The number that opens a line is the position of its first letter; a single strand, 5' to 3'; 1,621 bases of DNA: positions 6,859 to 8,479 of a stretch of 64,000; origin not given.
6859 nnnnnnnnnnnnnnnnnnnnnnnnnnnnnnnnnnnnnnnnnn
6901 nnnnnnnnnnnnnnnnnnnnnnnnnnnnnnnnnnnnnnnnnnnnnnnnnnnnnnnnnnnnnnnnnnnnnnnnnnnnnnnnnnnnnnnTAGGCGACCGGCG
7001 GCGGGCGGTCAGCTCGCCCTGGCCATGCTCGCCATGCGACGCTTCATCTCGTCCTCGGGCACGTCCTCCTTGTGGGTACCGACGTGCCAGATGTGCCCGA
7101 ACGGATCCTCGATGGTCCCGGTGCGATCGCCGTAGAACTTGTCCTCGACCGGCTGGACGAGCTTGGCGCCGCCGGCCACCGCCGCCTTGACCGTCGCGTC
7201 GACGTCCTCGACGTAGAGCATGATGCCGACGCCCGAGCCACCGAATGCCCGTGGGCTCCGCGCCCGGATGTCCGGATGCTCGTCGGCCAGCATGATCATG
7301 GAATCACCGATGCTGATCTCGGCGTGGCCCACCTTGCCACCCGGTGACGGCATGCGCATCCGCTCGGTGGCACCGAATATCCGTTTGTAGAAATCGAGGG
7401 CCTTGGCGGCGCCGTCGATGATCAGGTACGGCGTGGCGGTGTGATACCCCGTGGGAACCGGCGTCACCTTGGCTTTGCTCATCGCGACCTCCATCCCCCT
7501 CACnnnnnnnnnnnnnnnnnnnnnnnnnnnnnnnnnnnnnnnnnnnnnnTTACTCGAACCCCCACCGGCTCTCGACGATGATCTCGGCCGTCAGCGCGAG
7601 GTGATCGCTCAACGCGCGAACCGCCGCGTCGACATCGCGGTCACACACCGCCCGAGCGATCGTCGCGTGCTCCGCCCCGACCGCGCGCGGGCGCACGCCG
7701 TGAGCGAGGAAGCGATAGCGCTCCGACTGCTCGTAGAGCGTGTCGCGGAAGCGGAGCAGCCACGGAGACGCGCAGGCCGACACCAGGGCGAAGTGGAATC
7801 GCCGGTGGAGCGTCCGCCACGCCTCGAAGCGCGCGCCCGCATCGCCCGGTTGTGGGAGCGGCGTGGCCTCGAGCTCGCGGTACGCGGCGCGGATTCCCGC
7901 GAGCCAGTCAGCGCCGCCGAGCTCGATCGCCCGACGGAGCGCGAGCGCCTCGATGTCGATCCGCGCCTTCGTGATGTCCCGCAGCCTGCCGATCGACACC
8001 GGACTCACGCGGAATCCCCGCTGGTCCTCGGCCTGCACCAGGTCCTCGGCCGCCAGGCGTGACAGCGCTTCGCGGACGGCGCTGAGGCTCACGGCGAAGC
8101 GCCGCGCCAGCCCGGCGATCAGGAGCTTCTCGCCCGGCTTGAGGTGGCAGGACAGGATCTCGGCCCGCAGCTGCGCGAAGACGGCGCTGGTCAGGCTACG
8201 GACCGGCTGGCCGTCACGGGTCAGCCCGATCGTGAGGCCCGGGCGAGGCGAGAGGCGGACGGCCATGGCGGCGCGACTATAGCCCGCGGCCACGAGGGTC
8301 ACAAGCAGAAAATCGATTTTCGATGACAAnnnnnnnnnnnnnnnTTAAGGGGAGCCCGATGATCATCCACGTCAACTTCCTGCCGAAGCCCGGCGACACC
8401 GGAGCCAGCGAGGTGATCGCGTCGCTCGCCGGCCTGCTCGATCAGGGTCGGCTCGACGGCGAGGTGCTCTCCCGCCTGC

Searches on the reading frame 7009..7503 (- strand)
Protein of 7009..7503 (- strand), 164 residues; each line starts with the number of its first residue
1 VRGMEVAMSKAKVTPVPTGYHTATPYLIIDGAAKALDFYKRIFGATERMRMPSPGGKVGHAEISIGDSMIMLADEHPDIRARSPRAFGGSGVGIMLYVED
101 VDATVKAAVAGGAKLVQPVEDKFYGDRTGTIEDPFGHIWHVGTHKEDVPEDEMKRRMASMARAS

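Call 4: search_protein_families(library=pfam, proteins=[window:7009-7503:-], max_evalue=0.01)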
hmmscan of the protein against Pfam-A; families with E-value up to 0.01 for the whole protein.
window:7009-7503:- (164 aa): 5 families
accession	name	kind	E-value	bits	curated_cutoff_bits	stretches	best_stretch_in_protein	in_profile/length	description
PF00903.31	Glyoxalase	-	1.7e-16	61.1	20.6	1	27-140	7-120/121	Glyoxalase/Bleomycin resistance protein/Dioxygenase superfamily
PF18029.7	Glyoxalase_6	-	1.6e-05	26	23.6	1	31-139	8-103/106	Glyoxalase-like domain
PF22650.2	At5g48480-like_C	-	4.4e-05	24.2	27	1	95-139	3-47/50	Glyoxalase At5g48480-like C-terminal domain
PF22656.2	At5g48480-like_N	-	0.00049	20.2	27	1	32-58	9-35/59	Glyoxalase At5g48480-like, N-terminal domain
PF13669.12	Glyoxalase_4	-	0.0031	18.2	27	0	33-121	11-100/109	Glyoxalase/Bleomycin resistance protein/Dioxygenase superfamily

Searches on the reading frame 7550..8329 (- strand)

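Call 4: search_protein_families(library=pfam, proteins=[window:7550-8329:-], max_evalue=0.01)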
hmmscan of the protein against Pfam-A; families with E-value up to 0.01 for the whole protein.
window:7550-8329:- (259 aa): 2 families
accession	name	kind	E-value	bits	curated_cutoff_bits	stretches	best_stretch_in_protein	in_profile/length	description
PF07729.17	FCD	-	7.3e-22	78.5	24.3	1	118-245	1-124/125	FCD domain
PF00392.27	GntR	-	9.8e-17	60.8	27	1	47-108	2-64/64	Bacterial regulatory proteins, gntR family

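Call 5: search_protein_families(library=ncbifam, proteins=[window:7550-8329:-], max_evalue=0.01)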
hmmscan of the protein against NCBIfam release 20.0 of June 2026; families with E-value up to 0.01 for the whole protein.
window:7550-8329:- (259 aa): 13 families
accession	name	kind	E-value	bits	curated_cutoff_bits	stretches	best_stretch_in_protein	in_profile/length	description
NF008576.0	PRK11534.1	equivalog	9.9e-37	126.8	218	1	50-252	12-218/225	DNA-binding transcriptional regulator CsiR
TIGR03338.1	phnR_burk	equivalog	1.4e-17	64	271.5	1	44-245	10-207/212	phosphonate utilization associated transcriptional regulator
NF008504.0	PRK11414.1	equivalog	3.3e-11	43.4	225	1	45-150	11-116/221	GntR family transcriptional regulator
NF003011.0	PRK03837.1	subfamily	4e-08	33.2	260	1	44-247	12-229/241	transcriptional regulator NanR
NF007001.0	PRK09464.1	equivalog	7.2e-08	32.4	330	1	46-101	11-67/254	pyruvate dehydrogenase complex transcriptional repressor PdhR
NF052282.1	PLP_TF_PdxR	equivalog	8.2e-07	28.4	320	1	46-112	2-69/448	MocR-like pyridoxine biosynthesis transcription factor PdxR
TIGR03337.1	phnR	equivalog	1.4e-05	24.9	296.75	1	52-112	8-69/231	phosphonate utilization transcriptional regulator PhnR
NF007741.0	PRK10421.1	equivalog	2.1e-05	24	311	1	44-249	6-231/262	transcriptional regulator LldR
TIGR02325.1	C_P_lyase_phnF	equivalog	0.00071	19.2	156.8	1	50-108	13-72/238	phosphonate metabolism transcriptional regulator PhnF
NF052285.1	GABA_TF_GabR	exception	0.0022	16.8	600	1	50-111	4-66/456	MocR-like transcriptional regulator GabR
TIGR02018.2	his_ut_repres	equivalog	0.003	16.9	220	1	50-111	4-66/226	histidine utilization transcriptional repressor HutC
TIGR02702.1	SufR_cyano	equivalog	0.0049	16.6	178.8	1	55-103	3-50/208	iron-sulfur cluster biosynthesis transcriptional regulator SufR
NF007442.0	PRK09990.1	equivalog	0.0085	15.5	301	0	54-111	19-77/256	transcriptional regulator GlcC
